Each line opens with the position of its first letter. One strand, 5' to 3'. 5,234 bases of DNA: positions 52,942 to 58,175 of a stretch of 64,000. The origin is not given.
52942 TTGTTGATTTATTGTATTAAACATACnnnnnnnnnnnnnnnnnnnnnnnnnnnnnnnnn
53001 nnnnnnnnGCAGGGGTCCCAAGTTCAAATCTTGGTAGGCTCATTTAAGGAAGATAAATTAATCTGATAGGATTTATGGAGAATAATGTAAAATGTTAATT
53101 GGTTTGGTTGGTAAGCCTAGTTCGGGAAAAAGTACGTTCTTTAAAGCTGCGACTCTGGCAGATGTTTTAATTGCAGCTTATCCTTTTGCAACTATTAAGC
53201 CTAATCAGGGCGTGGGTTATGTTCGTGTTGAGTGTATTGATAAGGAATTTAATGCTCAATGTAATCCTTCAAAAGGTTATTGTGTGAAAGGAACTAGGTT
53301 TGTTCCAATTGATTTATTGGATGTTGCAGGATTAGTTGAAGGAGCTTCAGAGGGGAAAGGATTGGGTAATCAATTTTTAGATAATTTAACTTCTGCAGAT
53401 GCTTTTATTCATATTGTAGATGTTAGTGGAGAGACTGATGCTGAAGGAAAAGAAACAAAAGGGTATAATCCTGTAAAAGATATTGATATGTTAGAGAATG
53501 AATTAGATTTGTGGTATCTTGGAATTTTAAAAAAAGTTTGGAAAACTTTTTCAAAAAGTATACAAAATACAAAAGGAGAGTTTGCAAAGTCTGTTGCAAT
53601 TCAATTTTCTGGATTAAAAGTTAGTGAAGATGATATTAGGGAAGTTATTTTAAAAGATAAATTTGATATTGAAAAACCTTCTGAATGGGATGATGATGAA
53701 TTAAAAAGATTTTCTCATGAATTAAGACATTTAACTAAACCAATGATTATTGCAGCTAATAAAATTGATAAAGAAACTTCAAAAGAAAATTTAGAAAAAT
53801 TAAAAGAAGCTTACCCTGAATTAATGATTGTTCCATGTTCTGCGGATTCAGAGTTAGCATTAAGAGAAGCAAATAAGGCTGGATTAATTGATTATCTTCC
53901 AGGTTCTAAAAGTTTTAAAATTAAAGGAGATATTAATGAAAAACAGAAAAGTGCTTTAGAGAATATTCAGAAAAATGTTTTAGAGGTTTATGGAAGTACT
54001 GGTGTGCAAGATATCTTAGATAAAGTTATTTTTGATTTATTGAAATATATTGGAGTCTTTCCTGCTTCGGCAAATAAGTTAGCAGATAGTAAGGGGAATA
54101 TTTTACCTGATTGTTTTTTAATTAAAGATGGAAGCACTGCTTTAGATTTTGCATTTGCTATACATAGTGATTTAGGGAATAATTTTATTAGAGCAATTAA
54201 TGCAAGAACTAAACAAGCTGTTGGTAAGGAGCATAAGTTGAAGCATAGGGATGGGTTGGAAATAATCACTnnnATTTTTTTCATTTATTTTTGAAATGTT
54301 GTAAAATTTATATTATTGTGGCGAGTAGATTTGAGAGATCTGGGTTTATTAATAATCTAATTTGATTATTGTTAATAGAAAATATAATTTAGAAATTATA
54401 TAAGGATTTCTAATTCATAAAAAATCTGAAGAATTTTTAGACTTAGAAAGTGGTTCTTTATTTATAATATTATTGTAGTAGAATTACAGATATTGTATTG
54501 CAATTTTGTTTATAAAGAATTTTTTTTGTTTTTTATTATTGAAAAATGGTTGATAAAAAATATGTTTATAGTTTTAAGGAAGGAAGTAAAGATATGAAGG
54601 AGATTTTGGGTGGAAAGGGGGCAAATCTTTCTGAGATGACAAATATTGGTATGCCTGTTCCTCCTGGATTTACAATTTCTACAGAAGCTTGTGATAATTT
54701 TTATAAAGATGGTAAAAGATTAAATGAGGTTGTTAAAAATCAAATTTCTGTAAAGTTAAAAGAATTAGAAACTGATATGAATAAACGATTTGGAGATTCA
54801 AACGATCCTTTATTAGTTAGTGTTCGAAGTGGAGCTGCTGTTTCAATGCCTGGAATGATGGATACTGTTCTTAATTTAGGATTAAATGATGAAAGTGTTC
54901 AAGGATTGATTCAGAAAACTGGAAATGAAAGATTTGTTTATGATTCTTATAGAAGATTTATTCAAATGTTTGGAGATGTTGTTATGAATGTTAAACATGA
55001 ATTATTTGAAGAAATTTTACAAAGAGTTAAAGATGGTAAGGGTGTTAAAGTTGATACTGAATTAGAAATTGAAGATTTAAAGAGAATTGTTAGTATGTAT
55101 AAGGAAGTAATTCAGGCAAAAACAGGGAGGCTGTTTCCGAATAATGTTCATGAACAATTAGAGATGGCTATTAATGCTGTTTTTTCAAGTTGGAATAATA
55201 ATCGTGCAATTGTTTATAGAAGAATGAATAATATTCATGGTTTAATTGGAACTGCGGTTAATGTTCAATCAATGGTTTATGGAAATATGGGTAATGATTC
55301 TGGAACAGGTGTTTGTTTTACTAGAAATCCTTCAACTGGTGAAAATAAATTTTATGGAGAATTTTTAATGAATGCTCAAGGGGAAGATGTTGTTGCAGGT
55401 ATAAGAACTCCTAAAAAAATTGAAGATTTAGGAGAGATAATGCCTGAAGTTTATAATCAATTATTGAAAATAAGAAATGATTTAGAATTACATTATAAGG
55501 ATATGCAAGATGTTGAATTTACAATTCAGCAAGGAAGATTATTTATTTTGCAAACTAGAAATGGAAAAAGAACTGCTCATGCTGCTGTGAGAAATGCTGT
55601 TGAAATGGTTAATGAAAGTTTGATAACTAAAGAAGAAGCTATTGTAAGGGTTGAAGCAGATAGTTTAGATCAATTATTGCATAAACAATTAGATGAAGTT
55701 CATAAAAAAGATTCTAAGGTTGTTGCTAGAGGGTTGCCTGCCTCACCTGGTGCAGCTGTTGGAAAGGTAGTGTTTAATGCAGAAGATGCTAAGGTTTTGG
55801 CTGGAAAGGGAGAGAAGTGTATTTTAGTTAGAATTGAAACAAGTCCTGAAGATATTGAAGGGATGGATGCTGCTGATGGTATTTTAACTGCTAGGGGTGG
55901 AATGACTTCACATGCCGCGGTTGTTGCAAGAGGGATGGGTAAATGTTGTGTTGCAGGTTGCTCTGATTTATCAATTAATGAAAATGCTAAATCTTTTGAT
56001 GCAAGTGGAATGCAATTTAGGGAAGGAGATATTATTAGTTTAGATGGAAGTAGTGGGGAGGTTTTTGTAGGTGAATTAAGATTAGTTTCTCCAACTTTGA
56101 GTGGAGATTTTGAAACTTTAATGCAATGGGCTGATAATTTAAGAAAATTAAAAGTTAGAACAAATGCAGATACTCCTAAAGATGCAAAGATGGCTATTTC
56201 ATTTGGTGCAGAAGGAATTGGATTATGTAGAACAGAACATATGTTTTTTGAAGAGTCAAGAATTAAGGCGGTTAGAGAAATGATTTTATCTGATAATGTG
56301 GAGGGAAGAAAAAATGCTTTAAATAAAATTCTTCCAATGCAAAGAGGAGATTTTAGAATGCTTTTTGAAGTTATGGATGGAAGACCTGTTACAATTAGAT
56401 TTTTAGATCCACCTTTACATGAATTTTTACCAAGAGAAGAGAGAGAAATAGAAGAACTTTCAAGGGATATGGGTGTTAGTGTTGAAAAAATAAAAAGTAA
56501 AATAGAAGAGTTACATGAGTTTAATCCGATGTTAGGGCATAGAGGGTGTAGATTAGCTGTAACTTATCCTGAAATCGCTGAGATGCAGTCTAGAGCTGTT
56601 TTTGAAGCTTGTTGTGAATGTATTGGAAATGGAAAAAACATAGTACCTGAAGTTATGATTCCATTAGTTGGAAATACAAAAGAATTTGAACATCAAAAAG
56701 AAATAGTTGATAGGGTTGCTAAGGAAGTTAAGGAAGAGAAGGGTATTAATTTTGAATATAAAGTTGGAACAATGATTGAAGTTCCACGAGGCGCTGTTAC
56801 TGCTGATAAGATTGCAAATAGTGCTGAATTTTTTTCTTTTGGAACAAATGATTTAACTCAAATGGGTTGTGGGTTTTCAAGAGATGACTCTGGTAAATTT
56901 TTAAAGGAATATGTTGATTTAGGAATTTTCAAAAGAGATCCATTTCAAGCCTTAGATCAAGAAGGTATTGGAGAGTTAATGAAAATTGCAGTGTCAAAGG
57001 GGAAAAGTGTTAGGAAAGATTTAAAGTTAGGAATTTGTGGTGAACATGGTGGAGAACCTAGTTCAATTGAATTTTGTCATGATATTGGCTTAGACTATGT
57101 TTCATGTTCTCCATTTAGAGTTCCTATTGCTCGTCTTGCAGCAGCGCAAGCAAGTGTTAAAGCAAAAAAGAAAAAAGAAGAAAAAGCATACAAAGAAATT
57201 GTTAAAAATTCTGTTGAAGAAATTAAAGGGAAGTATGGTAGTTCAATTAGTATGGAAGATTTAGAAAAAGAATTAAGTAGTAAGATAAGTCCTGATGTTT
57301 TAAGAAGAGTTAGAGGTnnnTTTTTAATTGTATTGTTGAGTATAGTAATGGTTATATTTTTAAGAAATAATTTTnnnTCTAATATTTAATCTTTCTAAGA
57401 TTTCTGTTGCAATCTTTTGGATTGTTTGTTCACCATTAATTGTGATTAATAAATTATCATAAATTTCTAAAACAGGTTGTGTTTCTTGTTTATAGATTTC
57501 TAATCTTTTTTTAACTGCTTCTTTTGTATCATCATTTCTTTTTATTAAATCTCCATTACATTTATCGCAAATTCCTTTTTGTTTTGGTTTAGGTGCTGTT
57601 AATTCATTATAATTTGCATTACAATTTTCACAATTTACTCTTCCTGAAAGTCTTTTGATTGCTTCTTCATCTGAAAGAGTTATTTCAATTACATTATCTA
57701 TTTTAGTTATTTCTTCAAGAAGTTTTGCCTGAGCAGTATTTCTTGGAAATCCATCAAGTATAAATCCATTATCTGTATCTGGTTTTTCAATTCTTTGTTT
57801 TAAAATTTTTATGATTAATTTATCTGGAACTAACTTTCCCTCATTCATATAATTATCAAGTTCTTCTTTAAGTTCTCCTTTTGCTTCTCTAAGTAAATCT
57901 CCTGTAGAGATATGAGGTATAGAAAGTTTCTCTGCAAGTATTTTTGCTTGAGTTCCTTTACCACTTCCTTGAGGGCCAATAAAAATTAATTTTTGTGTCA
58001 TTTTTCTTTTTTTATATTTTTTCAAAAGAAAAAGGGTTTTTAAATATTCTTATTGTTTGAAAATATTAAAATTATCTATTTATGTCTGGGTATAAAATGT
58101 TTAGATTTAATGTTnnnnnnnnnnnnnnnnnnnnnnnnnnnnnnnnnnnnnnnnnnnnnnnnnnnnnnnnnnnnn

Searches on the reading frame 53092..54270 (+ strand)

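Call 11: search_protein_families(library=pfam, max_evalue=0.001, proteins=[window:53092-54270:+])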
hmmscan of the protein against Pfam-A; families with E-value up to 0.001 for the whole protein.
window:53092-54270:+ (393 aa): 4 families
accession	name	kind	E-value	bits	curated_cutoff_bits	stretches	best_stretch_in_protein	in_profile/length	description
PF08438.16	YGR210-like_G4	-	2.1e-37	128.3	24.7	1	221-324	1-105/108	Obg-like GTPase YGR210-like, G4 motif-containing domain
PF01926.29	MMR_HSR1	-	1.1e-15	58.2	21.9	1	3-125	2-99/113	50S ribosome-binding GTPase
PF02824.27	TGS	-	1.7e-10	41.2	22.2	1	343-393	10-60/60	TGS domain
PF02421.24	FeoB_N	-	5.7e-05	23.1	27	0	3-41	3-41/156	Ferrous iron transport protein B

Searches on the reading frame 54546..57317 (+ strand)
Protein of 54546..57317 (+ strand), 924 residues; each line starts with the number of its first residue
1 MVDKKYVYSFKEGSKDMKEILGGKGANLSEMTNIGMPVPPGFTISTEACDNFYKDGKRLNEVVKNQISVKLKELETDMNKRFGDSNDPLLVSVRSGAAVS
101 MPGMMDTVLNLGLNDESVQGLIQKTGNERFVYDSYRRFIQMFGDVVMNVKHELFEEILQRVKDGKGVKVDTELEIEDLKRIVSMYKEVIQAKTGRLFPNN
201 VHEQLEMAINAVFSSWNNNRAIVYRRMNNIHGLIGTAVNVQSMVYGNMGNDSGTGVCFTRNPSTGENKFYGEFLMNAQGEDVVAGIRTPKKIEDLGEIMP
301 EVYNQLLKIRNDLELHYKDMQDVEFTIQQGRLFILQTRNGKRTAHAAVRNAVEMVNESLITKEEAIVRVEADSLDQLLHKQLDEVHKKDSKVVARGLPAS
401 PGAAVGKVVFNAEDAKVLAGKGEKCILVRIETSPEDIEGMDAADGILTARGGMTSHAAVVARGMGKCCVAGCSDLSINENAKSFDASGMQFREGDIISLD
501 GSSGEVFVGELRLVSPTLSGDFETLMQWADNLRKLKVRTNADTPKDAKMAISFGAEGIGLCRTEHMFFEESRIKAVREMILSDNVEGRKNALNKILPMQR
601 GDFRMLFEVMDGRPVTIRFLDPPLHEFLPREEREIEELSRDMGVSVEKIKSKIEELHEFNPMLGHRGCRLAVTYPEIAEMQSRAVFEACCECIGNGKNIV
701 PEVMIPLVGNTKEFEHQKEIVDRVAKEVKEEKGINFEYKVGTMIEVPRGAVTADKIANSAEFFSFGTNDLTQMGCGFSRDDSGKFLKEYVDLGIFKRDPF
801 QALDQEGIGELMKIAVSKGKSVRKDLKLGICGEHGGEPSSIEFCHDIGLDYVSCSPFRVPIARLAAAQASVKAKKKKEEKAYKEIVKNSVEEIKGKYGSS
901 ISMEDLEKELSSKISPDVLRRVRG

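Call 10: search_protein_families(library=pfam, max_evalue=0.00001, proteins=[window:54546-57317:+])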
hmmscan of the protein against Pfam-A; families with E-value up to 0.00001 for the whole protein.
window:54546-57317:+ (924 aa): 3 families
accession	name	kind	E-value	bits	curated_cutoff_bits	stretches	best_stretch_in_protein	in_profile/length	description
PF02896.24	PEP-utilizers_C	-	5.2e-83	279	22.8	1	519-869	4-291/293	PEP-utilising enzyme, PEP-binding domain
PF01326.24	PPDK_N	-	7.1e-56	190.3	27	3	64-292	78-220/328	Pyruvate phosphate dikinase, AMP/ATP-binding domain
PF00391.29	PEP-utilizers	-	1.3e-24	86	23.1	1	423-504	3-72/72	PEP-utilising enzyme, mobile domain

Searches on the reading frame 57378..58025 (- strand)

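Call 63: search_protein_families(library=pfam, max_evalue=0.001, proteins=[window:57378-58025:-])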
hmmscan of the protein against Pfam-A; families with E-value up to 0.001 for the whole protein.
window:57378-58025:- (216 aa): 6 families
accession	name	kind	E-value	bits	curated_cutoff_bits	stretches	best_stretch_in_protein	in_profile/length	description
PF00406.28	ADK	-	9.5e-44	149.6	26.8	1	16-191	2-148/151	Adenylate kinase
PF13207.12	AAA_17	-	1.1e-26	94.1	27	1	17-129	2-122/136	AAA domain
PF05191.20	ADK_lid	-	1.4e-11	44.5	26.6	1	129-165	1-36/36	Adenylate kinase, active site lid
PF13238.12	AAA_18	-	5.9e-07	30.4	29.4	1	15-137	3-119/128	AAA domain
PF13671.12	AAA_33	-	2e-05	25.4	27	1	14-130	3-119/143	AAA domain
PF02224.24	Cytidylate_kin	-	6.2e-05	23.2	26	1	17-47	5-35/211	Cytidylate kinase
